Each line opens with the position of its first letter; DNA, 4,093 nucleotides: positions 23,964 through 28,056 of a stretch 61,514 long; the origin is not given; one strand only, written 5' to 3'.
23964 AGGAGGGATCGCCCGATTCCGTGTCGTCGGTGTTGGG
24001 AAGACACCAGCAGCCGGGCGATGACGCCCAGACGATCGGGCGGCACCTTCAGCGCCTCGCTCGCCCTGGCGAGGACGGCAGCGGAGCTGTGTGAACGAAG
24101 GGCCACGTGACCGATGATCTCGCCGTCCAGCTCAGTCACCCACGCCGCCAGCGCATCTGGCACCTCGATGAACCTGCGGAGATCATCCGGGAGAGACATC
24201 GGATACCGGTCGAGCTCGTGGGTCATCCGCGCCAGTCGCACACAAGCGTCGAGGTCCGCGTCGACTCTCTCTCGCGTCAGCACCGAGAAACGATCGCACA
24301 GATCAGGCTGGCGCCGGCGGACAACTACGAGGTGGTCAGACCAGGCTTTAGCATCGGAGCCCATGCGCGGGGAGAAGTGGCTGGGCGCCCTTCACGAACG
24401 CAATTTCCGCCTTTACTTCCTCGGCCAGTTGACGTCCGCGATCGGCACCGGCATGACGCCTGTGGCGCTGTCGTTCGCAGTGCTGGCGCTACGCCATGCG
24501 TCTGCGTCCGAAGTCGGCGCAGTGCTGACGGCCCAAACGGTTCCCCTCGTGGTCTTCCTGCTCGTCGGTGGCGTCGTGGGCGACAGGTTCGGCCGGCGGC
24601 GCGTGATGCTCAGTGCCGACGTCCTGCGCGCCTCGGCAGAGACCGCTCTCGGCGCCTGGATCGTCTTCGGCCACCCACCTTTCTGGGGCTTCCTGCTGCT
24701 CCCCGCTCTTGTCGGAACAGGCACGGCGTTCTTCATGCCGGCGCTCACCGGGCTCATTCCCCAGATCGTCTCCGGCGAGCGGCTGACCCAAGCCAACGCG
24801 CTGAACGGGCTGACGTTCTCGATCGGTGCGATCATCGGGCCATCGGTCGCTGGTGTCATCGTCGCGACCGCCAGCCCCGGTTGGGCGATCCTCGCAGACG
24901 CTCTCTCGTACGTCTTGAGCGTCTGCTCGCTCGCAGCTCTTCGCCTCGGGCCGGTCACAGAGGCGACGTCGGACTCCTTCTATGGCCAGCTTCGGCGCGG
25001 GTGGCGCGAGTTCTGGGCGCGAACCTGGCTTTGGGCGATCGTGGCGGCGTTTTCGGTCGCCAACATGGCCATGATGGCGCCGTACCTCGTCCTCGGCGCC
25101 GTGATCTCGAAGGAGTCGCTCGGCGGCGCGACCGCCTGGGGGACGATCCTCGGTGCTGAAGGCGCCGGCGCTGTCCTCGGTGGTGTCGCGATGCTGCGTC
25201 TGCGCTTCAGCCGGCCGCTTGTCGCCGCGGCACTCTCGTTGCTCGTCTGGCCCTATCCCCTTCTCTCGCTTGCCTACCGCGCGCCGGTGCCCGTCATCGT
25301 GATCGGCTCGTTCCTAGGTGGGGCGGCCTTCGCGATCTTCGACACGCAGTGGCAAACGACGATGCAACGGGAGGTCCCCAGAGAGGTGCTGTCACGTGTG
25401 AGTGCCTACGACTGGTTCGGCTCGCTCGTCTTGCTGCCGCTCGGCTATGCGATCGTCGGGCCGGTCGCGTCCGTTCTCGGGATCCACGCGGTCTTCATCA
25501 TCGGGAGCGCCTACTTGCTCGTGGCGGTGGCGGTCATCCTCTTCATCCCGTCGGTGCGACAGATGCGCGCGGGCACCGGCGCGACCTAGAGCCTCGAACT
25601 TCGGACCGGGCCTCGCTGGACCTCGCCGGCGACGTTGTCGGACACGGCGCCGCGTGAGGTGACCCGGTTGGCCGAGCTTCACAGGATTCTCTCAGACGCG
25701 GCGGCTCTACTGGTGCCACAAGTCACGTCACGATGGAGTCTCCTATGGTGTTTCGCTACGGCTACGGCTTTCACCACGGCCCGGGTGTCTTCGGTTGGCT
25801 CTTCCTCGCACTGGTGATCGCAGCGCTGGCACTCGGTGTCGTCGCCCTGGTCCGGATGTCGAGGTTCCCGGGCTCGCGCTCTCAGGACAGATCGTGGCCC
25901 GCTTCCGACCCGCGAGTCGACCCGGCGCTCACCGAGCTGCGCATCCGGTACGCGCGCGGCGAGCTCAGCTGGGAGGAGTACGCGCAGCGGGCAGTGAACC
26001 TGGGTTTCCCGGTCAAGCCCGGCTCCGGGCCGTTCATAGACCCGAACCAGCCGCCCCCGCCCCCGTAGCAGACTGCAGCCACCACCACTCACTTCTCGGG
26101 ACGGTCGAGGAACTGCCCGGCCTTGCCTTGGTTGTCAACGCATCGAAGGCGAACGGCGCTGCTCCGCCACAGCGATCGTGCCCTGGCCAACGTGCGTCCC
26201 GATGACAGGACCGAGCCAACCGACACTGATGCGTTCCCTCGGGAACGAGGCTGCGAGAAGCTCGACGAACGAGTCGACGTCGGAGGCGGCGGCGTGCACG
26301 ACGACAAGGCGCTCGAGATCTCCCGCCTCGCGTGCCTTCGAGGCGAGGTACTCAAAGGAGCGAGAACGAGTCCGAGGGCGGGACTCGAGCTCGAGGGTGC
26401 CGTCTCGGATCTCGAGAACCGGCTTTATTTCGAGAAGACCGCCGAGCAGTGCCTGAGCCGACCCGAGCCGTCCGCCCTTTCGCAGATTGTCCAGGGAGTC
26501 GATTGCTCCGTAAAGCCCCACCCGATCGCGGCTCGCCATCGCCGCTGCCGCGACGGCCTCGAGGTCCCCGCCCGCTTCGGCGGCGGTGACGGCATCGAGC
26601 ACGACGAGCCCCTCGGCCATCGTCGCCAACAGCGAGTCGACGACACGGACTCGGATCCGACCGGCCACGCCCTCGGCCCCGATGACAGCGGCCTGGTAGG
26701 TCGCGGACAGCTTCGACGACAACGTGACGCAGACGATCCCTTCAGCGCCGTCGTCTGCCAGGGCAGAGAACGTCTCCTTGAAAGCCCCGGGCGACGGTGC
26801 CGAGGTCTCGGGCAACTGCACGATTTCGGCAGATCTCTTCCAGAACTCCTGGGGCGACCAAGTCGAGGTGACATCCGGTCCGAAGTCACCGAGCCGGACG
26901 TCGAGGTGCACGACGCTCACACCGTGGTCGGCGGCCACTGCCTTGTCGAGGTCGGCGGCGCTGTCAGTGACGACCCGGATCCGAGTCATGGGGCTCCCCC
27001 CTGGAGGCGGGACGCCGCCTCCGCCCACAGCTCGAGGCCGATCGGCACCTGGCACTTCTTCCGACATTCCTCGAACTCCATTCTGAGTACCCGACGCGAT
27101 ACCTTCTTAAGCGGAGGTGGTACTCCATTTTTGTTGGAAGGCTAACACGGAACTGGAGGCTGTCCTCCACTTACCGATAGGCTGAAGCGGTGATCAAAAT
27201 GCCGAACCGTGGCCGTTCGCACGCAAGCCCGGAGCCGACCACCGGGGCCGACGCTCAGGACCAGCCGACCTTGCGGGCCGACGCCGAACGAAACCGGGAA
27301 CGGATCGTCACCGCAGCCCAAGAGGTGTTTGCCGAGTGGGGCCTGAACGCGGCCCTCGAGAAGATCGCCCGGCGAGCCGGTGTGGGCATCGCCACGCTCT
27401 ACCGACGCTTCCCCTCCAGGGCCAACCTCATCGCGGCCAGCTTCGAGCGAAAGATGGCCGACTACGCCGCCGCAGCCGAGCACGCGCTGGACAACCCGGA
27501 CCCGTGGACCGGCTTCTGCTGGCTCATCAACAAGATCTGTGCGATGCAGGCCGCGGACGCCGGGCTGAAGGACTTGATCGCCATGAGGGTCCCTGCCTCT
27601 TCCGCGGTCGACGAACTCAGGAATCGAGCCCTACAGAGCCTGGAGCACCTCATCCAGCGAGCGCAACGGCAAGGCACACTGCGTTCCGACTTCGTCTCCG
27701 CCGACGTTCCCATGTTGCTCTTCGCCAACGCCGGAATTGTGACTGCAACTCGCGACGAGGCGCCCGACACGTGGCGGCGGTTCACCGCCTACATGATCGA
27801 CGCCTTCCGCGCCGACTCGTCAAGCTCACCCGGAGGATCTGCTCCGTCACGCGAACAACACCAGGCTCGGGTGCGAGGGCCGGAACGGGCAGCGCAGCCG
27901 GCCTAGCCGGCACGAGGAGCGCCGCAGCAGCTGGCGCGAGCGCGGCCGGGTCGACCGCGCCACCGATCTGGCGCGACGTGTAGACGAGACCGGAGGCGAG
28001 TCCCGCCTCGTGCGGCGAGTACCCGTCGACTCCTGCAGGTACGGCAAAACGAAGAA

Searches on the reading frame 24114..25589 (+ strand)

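Call 30: search_protein_families(library=pfam, proteins=[window:24114-25589:+], max_evalue=0.00001)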
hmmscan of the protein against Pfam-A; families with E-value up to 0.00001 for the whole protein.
window:24114-25589:+ (491 aa): 2 families
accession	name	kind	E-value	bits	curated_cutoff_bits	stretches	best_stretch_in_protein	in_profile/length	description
PF05977.19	MFS_3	-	4e-37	128.3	27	1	93-478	7-393/524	Transmembrane secretion effector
PF07690.21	MFS_1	-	2.5e-30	106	33.4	1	102-431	2-333/347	Major Facilitator Superfamily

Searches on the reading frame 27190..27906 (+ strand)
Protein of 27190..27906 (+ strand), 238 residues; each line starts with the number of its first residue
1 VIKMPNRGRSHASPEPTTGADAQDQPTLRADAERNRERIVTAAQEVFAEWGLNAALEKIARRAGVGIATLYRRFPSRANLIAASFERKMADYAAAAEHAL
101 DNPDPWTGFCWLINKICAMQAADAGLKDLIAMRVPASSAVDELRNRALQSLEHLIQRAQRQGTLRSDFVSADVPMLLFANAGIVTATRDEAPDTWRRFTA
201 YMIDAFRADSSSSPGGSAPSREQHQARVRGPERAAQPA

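Call 30: search_protein_families(library=pfam, proteins=[window:27190-27906:+], max_evalue=0.00001)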
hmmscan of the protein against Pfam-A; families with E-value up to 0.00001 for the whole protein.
window:27190-27906:+ (238 aa): 2 families
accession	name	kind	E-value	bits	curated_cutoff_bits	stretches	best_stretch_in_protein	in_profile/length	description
PF00440.29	TetR_N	-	4.1e-11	42.9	24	1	39-83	1-46/47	Bacterial regulatory proteins, tetR family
PF21597.2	TetR_C_43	-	3.4e-08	34.1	27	1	108-198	5-95/105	Transcriptional regulator SbtR-like, C-terminal domain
